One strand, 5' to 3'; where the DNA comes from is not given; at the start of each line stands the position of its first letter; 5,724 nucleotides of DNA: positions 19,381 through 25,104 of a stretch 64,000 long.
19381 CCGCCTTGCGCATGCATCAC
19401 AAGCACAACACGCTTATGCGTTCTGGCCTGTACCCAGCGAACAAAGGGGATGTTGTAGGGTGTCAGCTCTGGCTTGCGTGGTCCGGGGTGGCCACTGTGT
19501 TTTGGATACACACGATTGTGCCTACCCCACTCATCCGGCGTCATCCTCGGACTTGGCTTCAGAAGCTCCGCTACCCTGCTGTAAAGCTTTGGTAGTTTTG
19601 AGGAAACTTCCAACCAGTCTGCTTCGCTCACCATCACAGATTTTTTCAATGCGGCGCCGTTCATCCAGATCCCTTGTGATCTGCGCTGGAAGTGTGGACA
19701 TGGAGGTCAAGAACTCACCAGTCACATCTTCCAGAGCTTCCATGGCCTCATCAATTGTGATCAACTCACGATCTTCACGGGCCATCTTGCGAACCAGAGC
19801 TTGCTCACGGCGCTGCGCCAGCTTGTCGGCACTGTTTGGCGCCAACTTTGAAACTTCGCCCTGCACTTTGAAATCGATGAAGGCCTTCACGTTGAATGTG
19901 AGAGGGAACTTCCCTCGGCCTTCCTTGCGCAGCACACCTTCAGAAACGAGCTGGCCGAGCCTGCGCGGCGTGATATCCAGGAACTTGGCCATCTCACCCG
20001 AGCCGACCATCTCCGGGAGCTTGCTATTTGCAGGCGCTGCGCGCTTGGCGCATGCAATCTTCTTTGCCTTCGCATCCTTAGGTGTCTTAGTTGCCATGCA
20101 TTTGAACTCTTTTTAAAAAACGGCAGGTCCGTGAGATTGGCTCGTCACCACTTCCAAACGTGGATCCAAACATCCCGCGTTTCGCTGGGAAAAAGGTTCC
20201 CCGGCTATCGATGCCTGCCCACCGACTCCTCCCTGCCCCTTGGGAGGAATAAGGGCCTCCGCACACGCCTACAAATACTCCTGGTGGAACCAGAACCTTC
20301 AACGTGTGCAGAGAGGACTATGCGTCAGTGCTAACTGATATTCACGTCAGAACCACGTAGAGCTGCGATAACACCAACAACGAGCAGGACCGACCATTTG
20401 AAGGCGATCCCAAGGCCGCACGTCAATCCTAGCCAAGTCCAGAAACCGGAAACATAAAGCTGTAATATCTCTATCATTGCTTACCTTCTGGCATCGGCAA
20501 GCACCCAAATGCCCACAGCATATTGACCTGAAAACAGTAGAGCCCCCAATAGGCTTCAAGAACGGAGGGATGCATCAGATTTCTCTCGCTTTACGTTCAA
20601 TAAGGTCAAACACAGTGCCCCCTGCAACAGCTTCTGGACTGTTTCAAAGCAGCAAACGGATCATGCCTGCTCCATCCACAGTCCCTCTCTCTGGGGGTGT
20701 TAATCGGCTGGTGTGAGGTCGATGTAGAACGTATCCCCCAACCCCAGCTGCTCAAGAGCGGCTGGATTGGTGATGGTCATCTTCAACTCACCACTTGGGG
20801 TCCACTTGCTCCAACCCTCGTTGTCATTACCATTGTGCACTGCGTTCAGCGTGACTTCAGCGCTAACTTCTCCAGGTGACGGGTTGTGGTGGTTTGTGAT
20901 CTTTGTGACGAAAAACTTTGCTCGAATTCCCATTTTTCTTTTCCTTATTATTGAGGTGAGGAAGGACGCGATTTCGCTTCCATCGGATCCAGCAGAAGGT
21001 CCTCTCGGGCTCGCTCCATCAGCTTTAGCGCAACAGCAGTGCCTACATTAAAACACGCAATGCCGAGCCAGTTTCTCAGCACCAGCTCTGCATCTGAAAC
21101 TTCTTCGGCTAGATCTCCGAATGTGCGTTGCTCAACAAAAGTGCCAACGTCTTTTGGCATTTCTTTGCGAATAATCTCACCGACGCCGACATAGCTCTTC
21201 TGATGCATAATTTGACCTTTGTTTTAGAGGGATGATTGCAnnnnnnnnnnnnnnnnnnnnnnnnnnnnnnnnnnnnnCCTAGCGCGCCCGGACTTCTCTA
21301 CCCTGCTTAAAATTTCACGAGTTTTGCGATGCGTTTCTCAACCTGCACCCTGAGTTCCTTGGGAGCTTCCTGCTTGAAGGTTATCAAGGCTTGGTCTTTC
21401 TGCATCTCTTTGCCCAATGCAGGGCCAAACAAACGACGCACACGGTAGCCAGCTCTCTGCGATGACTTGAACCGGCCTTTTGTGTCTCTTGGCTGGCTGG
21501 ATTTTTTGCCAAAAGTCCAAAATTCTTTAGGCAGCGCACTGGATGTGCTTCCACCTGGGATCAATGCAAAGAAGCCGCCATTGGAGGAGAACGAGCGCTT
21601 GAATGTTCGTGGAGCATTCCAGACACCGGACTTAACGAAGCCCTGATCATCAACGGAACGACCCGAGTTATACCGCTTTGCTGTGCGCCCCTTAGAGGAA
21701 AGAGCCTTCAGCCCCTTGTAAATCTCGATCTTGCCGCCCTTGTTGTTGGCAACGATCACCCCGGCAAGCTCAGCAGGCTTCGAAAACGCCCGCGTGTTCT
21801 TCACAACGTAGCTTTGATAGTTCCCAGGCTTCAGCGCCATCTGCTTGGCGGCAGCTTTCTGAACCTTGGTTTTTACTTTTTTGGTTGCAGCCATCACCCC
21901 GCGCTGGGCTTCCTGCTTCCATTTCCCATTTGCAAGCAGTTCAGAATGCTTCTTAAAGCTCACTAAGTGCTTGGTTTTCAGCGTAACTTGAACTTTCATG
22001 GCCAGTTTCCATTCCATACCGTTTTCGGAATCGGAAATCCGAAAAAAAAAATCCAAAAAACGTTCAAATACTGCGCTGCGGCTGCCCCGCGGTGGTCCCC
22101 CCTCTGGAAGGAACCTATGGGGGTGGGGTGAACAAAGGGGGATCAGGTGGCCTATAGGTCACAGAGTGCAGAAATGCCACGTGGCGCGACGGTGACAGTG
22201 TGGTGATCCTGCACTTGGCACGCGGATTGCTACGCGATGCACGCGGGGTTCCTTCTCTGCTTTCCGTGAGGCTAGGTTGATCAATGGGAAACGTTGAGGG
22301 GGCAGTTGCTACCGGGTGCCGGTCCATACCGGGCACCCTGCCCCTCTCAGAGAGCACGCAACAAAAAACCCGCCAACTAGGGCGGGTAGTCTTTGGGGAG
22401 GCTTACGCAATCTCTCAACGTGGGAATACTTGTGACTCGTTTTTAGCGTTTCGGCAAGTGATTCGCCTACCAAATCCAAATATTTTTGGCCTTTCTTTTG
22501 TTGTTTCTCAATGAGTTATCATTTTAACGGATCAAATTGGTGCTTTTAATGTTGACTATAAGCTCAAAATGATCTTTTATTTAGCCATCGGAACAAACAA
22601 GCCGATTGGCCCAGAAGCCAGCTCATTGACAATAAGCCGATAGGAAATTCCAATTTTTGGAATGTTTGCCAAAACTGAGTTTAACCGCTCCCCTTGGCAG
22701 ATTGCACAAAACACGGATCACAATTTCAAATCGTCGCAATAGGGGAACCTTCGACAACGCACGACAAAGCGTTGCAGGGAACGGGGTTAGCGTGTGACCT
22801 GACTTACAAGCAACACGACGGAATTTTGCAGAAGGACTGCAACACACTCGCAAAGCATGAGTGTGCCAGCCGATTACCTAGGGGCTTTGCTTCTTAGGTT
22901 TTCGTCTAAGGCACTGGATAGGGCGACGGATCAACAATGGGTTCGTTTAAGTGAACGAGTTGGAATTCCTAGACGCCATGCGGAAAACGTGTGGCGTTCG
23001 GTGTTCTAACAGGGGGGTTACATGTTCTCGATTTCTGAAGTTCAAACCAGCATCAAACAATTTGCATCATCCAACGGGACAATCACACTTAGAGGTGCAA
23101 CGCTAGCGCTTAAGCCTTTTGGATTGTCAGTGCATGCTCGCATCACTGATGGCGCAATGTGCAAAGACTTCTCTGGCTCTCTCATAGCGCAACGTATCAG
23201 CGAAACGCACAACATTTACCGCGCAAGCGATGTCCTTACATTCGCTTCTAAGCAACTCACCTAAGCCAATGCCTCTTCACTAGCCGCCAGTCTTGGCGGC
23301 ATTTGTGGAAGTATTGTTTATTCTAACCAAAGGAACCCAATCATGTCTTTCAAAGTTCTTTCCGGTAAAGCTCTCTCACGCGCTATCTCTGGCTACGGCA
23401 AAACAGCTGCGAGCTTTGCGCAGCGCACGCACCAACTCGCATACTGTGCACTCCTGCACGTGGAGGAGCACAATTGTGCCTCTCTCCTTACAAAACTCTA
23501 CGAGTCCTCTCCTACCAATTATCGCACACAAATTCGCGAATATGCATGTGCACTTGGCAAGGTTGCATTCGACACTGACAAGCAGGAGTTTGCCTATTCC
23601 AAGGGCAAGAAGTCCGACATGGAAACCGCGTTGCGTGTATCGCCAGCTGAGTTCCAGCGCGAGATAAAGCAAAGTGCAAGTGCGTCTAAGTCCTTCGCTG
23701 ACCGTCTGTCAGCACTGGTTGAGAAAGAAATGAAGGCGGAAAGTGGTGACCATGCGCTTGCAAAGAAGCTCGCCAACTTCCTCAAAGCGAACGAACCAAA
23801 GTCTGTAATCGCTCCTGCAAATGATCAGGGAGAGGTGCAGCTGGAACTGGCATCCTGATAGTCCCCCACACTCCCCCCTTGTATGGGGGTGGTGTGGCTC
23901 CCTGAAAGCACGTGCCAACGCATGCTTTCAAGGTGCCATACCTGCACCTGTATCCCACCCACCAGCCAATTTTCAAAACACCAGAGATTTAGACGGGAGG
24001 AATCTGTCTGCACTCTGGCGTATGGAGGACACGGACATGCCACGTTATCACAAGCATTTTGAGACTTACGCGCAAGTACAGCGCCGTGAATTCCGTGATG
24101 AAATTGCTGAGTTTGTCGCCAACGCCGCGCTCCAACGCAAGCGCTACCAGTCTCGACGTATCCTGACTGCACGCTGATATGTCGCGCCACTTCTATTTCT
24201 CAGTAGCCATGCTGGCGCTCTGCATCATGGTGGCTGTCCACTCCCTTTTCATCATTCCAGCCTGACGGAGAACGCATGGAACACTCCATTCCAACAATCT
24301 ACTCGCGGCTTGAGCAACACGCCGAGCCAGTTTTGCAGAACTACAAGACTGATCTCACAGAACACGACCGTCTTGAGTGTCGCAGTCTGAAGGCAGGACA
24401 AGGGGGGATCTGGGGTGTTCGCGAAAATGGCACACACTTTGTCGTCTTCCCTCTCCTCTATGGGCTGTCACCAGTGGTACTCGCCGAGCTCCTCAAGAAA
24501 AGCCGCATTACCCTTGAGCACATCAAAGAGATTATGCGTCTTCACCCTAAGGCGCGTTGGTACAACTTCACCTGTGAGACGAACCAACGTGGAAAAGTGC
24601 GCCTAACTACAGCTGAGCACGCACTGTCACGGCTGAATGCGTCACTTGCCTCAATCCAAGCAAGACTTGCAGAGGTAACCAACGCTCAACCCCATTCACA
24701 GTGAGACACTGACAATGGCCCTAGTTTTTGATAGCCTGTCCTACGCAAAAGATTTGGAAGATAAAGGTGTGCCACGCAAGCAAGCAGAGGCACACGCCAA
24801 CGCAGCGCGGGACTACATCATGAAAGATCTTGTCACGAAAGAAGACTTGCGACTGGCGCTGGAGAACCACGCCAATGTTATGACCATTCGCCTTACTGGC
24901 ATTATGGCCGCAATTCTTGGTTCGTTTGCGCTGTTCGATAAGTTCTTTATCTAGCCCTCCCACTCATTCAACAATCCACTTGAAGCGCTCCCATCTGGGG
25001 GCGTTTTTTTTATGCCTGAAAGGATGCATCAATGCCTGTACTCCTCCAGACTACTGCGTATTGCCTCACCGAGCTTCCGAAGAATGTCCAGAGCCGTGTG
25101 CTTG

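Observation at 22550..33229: An ~11-kb cos-proximal, inward-transcribed operon: a possible first-injected 'leading region' in a temperate lambdoid phage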

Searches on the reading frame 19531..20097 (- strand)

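Call 6: search_protein_families(library=pfam, proteins=[window:19531-20097:-], max_evalue=0.01)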
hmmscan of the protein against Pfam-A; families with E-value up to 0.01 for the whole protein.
window:19531-20097:- (188 aa): 0 families

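Call 20: search_protein_families(library=phrogs, proteins=[window:19531-20097:-], max_evalue=0.001)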
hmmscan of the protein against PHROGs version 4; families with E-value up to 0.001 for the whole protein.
window:19531-20097:- (188 aa): 1 family
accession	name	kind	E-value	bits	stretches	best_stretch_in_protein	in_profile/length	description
phrog_57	-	head and packaging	1.4e-12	48.9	1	28-150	10-154/199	terminase small subunit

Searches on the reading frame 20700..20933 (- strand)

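Call 20: search_protein_families(library=phrogs, proteins=[window:20700-20933:-], max_evalue=0.001)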
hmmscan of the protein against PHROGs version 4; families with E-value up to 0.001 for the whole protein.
window:20700-20933:- (77 aa): 1 family
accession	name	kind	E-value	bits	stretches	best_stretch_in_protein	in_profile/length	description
phrog_6978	-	unknown function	8.5e-12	46.2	1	1-76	210-282/284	-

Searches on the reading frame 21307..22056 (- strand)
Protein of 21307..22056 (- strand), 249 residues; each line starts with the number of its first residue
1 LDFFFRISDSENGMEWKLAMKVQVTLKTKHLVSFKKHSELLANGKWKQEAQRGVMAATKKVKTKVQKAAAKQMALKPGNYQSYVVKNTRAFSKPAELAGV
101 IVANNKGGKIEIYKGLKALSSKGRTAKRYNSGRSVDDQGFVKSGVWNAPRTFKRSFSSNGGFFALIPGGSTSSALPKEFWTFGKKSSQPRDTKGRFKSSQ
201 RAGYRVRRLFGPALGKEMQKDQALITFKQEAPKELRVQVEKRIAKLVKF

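Call 6: search_protein_families(library=pfam, proteins=[window:21307-22056:-], max_evalue=0.01)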
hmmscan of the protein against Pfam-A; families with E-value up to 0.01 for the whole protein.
window:21307-22056:- (249 aa): 0 families

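Call 20: search_protein_families(library=phrogs, proteins=[window:21307-22056:-], max_evalue=0.001)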
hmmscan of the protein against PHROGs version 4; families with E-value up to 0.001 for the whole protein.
window:21307-22056:- (249 aa): 1 family
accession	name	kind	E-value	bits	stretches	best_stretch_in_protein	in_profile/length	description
phrog_27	-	connector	0.00072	20.5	0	31-248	18-191/199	tail completion or Neck1 protein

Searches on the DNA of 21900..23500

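Call 77: search_rna_families(source=window, start=21900, end=23500, threshold=evalue, max_evalue=1)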
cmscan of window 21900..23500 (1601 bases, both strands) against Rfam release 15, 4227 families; matches with E-value up to 1: 1.
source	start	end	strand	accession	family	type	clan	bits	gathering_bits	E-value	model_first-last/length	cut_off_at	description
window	21900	22084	+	RF02792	sRNA162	Gene; antisense;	-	21.1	78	0.53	38-190/190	5'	Archaeal Small RNA 162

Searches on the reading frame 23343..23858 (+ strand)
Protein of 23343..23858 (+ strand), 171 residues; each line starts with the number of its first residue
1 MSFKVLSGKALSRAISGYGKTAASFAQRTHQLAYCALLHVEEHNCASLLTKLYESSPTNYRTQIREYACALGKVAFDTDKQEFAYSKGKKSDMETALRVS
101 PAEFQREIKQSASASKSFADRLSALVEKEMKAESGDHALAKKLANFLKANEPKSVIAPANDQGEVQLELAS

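Call 5: search_protein_families(library=pfam, proteins=[window:23343-23858:+], max_evalue=0.01)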
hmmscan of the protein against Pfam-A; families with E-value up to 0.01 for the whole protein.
window:23343-23858:+ (171 aa): 0 families

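Call 19: search_protein_families(library=phrogs, proteins=[window:23343-23858:+], max_evalue=0.001)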
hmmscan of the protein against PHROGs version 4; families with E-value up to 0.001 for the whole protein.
window:23343-23858:+ (171 aa): 1 family
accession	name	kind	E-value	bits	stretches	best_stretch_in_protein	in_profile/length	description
phrog_1448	-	unknown function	1.3e-12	48.8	1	5-151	19-175/190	-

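Call 58: search_protein_families(library=padloc, proteins=[window:23343-23858:+], max_evalue=0.001)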
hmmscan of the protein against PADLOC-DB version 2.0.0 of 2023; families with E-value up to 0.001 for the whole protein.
window:23343-23858:+ (171 aa): 0 families

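Call 59: search_protein_families(library=ncbifam, proteins=[window:23343-23858:+], max_evalue=0.001)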
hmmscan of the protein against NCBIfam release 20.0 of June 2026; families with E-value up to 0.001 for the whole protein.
window:23343-23858:+ (171 aa): 0 families

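Call 84: predict_structure(alignment_id=A2)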
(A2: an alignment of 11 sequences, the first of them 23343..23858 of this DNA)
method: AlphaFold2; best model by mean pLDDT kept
length: 171 residues; sequences in the alignment: 11
mean_pLDDT: 72.7   pTM: 0.58
mean pLDDT of the five models: 72.7, 71.6, 71.0, 69.5, 69.3
residues with pLDDT >= 90: 37; 70-90: 61; 50-70: 47; < 50: 26
segments of 3 or more residues with pLDDT < 50: 113-116, 151-171
pLDDT, mean of each block of 10 residues (from residue 1): 73 78 73 90 91 88 91 91 89 87 80 53 62 59 62 39 35 33
secondary structure, 60 per line:
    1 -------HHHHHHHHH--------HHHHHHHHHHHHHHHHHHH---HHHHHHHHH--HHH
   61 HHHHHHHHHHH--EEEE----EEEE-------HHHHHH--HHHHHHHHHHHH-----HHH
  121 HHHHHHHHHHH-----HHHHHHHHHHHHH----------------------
elements in order: H8-16 H25-43 H47-55 H58-71 E74-77 E82-85 H93-98 H101-112 H118-131 H137-149

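Call 88: fold_search(model_id=the predicted structure, library=pdb)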
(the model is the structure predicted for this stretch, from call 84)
No match with E <= 0.001 here; weaker rows may still be real.
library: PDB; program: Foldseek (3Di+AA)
matches with E <= 10: 497; with E <= 0.001: 0
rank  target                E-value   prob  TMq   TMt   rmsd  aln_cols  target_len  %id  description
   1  9x1m_A                3.5e-01  0.18  0.21  0.08  15.6       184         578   13  The cryo-EM structure of HerA-NurA complex with AMPPNP and dsDNA from Thermococcus kodakarensis (released 2026-02-04)
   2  4fx0_B                6.7e-01  0.23  0.24  0.29  17.8       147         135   15  Crystal structure of M. tuberculosis transcriptional regulator MosR (released 2012-09-26)
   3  6pco_C                8.3e-01  0.20  0.24  0.29  16.4       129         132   14  Mechanism for regulation of DNA binding of Bordetella bronchiseptica BpsR by 6-hydroxynicotinic acid (released 2019-11-06)
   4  7ane_ad               9.3e-01  0.08  0.17  0.06  15.1       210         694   12  Leishmania Major mitochondrial ribosome (released 2021-06-23)
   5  1fpq                  1.0e+00  0.11  0.23  0.14  13.8       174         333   10  CRYSTAL STRUCTURE ANALYSIS OF SELENOMETHIONINE SUBSTITUTED CHALCONE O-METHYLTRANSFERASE (released 2001-03-07)
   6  9n32_B                1.1e+00  0.09  0.20  0.11  14.8       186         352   12  PilU from Pseudomonas aeruginosa: C3ocococ conformation (released 2025-12-10)
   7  5jbr_A                1.2e+00  0.14  0.25  0.27  13.6       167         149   11  Crystal structure of uncharacterized protein Bcav_2135 from Beutenbergia cavernae (released 2016-04-20)
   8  9e5z_G                1.2e+00  0.16  0.27  0.23  18.5       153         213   12  Cryo-EM structure of COP9 signalosome (released 2025-12-03)
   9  9n32_A                1.2e+00  0.08  0.20  0.11  14.9       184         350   12  PilU from Pseudomonas aeruginosa: C3ocococ conformation (released 2025-12-10)
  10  9n32_C                1.2e+00  0.08  0.20  0.11  14.9       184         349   12  PilU from Pseudomonas aeruginosa: C3ocococ conformation (released 2025-12-10)
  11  9n32_D                1.3e+00  0.08  0.20  0.11  14.9       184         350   12  PilU from Pseudomonas aeruginosa: C3ocococ conformation (released 2025-12-10)
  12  2f5c                  1.4e+00  0.18  0.24  0.28  14.7       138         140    6  Bacillus subtilis Manganese transport regulator (MNTR) bound to manganese, hexagonal crystal form (released 2006-03-07)
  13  5bqt_B                1.4e+00  0.14  0.24  0.18  14.0       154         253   12  Structure of TrmBL2, an archaeal chromatin protein, shows a novel mode of DNA binding. (released 2015-09-02)
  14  9qo6_G                1.4e+00  0.15  0.27  0.23  18.9       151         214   14  9-subunit COP9 signalosome complex (released 2026-02-04)
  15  5bpd_D                1.5e+00  0.13  0.23  0.17  13.1       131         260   13  Structure of TrmBL2, an archaeal chromatin protein, shows a novel mode of DNA binding. (released 2015-09-02)
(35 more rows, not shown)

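Call 93: search_dna_similar(query=window:23343-23858:+, collection=phages, mode=protein, max_rows=40, max_evalue=0.001)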
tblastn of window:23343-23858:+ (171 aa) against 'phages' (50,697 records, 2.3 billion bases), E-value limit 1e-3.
Records with a match: 7; places in all: 7; records where one place covers at least 80% of the query: 0.
Best place of each record, by identity: <60% 7.
By first word of the organism name: Pseudomonas 5; Curvibacter 2.
By host as written in the record: Curvibacter sp. IMCC26059 2; Pseudomonas syringae 2; Pseudomonas fluorescens ATCC 13525 1; Pseudomonas fluorescens 1; Pseudomonas syringae pv. avii 1.
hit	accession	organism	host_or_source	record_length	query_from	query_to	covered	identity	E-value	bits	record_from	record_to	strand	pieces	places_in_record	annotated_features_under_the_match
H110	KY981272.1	Curvibacter phage P26059B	Curvibacter sp. IMCC26059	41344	5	132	75%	26.3%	2e-5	49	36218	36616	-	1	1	hypothetical protein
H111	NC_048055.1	Curvibacter phage P26059B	Curvibacter sp. IMCC26059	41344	5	132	75%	26.3%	2e-5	49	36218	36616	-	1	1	hypothetical protein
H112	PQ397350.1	Pseudomonas phage PFX2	Pseudomonas fluorescens ATCC 13525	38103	5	104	58%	29.5%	1e-5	50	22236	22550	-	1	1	hypothetical protein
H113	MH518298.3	Pseudomonas phage SCYZ1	Pseudomonas fluorescens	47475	1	100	58%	29.2%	2e-4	47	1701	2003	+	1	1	hypothetical protein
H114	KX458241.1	Pseudomonas phage Andromeda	Pseudomonas syringae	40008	5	104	58%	28.6%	2e-5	49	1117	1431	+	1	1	hypothetical protein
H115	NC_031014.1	Pseudomonas phage Andromeda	Pseudomonas syringae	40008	5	104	58%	28.6%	2e-5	49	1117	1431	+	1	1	hypothetical protein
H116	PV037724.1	Pseudomonas phage Scalae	Pseudomonas syringae pv. avii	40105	5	104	58%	28.6%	2e-5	49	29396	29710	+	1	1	hypothetical protein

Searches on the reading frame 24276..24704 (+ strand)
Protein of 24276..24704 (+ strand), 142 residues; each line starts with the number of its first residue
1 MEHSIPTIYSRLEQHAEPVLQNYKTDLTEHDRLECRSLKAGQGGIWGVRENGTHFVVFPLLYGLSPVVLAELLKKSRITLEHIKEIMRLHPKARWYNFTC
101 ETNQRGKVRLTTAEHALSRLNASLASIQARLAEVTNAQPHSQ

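Call 5: search_protein_families(library=pfam, proteins=[window:24276-24704:+], max_evalue=0.01)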
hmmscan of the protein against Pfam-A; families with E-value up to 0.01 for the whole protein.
window:24276-24704:+ (142 aa): 0 families

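Call 19: search_protein_families(library=phrogs, proteins=[window:24276-24704:+], max_evalue=0.001)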
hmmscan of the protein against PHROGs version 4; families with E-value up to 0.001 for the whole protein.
window:24276-24704:+ (142 aa): 1 family
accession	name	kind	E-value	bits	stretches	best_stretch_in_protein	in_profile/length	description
phrog_18883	-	unknown function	0.00015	22.7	1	7-58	4-55/128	-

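Call 58: search_protein_families(library=padloc, proteins=[window:24276-24704:+], max_evalue=0.001)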
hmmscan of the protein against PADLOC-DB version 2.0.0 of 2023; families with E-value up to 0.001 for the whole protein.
window:24276-24704:+ (142 aa): 0 families

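Call 59: search_protein_families(library=ncbifam, proteins=[window:24276-24704:+], max_evalue=0.001)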
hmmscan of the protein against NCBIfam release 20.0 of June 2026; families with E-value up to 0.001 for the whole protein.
window:24276-24704:+ (142 aa): 0 families

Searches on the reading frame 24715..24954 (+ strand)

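Call 5: search_protein_families(library=pfam, proteins=[window:24715-24954:+], max_evalue=0.01)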
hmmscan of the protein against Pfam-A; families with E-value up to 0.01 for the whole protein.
window:24715-24954:+ (79 aa): 1 family
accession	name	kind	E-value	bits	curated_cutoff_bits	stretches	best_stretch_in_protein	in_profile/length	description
PF07798.16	CCDC90-like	-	0.0023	18.2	33.5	1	5-39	1-42/175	Coiled-coil domain-containing protein 90-like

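Call 19: search_protein_families(library=phrogs, proteins=[window:24715-24954:+], max_evalue=0.001)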
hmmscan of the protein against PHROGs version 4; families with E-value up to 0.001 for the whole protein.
window:24715-24954:+ (79 aa): 1 family
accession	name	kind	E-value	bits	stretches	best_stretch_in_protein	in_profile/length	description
phrog_17872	-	unknown function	3.1e-06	28.6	1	3-46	4-48/100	-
